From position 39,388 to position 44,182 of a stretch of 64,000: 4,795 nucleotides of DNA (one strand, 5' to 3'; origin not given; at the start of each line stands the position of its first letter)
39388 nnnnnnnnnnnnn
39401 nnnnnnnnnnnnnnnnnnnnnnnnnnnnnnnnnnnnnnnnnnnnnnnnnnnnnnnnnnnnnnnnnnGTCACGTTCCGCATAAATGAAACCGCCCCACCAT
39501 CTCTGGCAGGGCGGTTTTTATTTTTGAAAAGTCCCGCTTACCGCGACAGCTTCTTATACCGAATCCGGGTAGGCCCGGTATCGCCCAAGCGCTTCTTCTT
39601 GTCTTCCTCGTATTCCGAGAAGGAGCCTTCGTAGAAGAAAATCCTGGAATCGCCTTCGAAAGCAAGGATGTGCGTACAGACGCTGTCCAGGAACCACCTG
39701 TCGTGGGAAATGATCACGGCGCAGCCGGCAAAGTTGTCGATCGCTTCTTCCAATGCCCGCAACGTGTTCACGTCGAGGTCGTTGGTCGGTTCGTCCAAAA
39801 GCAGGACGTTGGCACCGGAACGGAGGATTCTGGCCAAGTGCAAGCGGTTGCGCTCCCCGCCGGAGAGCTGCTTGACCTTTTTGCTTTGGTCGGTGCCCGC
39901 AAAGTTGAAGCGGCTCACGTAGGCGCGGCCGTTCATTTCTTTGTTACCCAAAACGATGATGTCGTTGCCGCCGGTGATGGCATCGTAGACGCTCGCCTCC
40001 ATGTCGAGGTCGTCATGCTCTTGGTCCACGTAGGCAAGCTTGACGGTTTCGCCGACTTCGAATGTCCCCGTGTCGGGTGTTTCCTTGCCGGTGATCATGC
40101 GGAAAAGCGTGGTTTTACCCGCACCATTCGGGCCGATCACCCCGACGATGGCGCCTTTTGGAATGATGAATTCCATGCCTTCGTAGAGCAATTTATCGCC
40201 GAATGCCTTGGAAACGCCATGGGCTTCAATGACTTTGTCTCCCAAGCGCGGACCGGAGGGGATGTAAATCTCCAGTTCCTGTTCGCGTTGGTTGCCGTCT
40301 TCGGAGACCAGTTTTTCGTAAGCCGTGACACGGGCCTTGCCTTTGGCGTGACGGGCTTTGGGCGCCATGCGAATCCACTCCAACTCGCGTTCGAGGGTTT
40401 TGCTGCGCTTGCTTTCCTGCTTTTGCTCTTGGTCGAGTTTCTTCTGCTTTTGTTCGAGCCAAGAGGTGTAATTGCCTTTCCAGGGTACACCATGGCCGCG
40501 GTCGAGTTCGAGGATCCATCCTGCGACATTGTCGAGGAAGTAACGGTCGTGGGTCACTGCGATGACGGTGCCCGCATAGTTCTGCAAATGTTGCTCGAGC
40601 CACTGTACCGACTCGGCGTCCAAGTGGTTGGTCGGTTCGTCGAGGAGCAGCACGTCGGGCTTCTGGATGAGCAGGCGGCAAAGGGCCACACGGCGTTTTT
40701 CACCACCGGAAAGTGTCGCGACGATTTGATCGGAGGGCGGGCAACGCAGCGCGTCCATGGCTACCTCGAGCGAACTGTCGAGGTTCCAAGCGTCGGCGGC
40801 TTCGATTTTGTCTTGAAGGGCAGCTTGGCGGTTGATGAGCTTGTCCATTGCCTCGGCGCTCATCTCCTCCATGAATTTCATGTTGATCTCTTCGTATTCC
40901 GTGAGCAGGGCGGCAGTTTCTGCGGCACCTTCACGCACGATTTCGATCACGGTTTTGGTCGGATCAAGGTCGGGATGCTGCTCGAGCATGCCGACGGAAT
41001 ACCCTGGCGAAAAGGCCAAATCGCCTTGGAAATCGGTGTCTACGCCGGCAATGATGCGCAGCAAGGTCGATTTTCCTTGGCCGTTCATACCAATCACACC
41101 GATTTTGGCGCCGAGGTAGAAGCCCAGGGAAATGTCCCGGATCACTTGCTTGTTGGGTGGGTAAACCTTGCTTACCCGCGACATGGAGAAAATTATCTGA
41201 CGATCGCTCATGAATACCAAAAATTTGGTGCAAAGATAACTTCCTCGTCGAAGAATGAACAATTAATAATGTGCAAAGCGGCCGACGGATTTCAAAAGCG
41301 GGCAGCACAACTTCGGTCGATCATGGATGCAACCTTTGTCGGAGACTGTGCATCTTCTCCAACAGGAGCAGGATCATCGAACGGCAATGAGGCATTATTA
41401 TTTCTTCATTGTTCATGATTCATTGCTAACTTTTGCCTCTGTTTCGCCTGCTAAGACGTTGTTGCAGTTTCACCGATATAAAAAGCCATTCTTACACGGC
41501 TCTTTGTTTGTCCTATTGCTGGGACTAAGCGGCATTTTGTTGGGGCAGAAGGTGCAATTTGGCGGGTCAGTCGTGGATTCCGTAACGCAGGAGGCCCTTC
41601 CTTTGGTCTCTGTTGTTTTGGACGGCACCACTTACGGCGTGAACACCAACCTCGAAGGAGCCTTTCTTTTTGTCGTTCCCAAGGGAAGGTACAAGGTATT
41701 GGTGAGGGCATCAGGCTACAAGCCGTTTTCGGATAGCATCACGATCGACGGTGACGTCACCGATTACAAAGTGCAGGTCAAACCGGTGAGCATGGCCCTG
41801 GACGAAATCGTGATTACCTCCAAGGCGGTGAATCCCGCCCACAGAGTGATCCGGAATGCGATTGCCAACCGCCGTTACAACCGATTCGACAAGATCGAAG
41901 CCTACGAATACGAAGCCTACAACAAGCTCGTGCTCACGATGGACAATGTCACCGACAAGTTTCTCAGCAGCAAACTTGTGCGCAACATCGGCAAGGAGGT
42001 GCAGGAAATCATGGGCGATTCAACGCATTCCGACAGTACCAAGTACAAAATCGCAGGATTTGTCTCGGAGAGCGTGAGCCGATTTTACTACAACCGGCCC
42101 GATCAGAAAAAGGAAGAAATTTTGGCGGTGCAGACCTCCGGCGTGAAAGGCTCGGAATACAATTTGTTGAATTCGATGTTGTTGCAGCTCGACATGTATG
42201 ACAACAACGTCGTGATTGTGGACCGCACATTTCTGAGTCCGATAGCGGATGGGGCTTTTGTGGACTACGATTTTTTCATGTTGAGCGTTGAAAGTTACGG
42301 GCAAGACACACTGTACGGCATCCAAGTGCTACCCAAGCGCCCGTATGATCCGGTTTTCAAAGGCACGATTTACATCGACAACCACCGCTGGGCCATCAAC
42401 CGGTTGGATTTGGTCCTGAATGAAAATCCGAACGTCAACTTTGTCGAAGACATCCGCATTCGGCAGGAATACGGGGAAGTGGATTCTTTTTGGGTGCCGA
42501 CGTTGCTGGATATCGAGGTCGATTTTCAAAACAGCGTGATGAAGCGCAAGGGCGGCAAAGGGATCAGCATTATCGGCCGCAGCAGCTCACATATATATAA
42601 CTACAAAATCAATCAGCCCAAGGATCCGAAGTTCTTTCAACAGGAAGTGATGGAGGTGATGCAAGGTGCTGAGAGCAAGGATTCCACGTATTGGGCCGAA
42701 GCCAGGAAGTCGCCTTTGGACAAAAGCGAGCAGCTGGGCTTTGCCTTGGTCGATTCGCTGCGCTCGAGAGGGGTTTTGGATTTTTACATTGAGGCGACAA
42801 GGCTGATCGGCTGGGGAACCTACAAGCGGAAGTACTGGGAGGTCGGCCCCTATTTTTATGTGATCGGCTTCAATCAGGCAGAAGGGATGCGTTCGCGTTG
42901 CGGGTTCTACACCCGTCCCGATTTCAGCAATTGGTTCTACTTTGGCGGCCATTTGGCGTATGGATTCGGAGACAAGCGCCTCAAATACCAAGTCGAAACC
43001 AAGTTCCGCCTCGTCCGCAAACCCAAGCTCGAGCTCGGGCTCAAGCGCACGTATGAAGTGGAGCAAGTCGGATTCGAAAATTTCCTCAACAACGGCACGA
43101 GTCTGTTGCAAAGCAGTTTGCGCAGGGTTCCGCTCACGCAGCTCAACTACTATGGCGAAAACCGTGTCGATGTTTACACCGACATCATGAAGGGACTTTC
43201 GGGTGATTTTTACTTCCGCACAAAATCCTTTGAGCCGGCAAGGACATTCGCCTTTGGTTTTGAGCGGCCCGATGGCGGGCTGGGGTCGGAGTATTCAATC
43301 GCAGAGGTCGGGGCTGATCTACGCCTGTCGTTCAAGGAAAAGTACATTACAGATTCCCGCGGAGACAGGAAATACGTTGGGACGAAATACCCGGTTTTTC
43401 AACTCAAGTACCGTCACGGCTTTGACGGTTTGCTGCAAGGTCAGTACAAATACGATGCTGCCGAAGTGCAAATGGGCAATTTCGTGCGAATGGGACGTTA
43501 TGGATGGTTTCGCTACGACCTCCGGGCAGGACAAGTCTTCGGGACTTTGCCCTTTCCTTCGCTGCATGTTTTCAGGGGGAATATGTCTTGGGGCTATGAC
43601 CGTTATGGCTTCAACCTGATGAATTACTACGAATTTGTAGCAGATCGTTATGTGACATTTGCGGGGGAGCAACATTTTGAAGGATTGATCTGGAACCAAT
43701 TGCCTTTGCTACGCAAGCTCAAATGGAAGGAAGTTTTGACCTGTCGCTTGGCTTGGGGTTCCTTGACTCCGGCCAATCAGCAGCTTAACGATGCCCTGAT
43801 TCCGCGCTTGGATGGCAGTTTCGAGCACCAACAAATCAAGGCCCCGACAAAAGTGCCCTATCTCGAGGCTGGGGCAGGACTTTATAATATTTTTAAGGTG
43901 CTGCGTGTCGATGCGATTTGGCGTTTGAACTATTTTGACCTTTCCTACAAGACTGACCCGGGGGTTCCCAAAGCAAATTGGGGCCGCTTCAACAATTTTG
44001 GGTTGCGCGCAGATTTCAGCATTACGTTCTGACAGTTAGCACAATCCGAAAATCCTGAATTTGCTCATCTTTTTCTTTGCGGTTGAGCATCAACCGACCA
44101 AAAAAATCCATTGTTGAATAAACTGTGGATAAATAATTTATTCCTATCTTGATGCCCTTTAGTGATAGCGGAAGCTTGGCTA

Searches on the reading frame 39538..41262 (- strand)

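Call 36: search_protein_families(library=pfam, proteins=[window:39538-41262:-], max_evalue=0.001)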
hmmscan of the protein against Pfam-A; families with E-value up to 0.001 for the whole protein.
window:39538-41262:- (574 aa): 9 families
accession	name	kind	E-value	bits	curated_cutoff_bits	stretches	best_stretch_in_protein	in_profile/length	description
PF00005.33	ABC_tran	-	1.2e-51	175.3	25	2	361-494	2-137/137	ABC transporter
PF13304.12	AAA_21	-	1.5e-15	58.5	27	0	187-244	241-304/304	AAA domain, putative AbiEii toxin, Type IV TA system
PF12848.13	ABC_tran_Xtn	-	1.2e-10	41.7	25.9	1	251-325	1-77/85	ABC transporter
PF02463.25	SMC_N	-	1.1e-07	31.9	40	0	146-245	135-204/220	RecF/RecN/SMC N terminal domain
PF13476.12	AAA_23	-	2.6e-05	25.4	27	0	372-391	21-40/201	AAA domain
PF00931.28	NB-ARC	-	8.1e-05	22.4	23.5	0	372-407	20-55/248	NB-ARC domain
PF01926.29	MMR_HSR1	-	0.00011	22.8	21.9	0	373-415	2-42/113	50S ribosome-binding GTPase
PF13555.12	AAA_29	-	0.00034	20.7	27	0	369-387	22-39/61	P-loop containing region of AAA domain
PF25199.1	nSTAND_NTPase5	-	0.00098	19.4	34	0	370-390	41-61/145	Novel STAND NTPase 5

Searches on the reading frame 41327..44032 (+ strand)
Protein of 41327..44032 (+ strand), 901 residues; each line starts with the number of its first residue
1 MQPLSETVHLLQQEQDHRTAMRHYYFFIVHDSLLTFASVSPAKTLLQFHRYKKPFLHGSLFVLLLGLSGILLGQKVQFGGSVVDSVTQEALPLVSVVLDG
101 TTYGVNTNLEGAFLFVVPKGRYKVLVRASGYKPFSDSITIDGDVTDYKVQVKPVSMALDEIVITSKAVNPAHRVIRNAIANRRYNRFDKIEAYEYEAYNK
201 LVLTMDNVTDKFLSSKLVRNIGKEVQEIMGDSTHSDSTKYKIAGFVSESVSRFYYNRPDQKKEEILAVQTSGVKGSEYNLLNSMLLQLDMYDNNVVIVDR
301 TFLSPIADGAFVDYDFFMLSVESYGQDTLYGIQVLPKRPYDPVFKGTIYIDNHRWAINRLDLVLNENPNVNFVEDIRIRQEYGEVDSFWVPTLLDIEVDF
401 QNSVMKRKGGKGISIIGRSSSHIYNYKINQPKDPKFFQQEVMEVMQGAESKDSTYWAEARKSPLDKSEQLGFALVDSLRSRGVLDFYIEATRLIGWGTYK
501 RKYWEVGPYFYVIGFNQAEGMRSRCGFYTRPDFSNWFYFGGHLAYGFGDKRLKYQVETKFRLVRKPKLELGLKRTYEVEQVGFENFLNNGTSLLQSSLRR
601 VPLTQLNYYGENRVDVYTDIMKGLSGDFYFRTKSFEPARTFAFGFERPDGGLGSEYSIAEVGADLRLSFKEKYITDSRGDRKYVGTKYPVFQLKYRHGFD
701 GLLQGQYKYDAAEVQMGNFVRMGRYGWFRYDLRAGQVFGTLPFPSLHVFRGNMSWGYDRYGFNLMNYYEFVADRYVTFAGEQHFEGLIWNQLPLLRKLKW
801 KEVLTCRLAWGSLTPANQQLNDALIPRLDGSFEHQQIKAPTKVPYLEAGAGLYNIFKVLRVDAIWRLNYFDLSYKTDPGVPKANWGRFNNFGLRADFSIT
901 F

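Call 36: search_protein_families(library=pfam, proteins=[window:41327-44032:+], max_evalue=0.001)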
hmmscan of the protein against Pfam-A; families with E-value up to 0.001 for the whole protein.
window:41327-44032:+ (901 aa): 4 families
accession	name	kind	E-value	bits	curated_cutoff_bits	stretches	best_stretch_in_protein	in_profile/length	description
PF18939.6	DUF5686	-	1.6e-91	308.2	39.2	1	174-807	1-652/669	Family of unknown function (DUF5686)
PF13715.12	CarbopepD_reg_2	-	1.1e-14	54.7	32.2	1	80-163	3-88/88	CarboxypepD_reg-like domain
PF13620.12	CarboxypepD_reg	-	4.5e-10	40.2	32.3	1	80-150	4-80/82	Carboxypeptidase regulatory-like domain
PF08308.17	PEGA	-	9.1e-05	22.7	20.8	1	95-150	14-64/71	PEGA domain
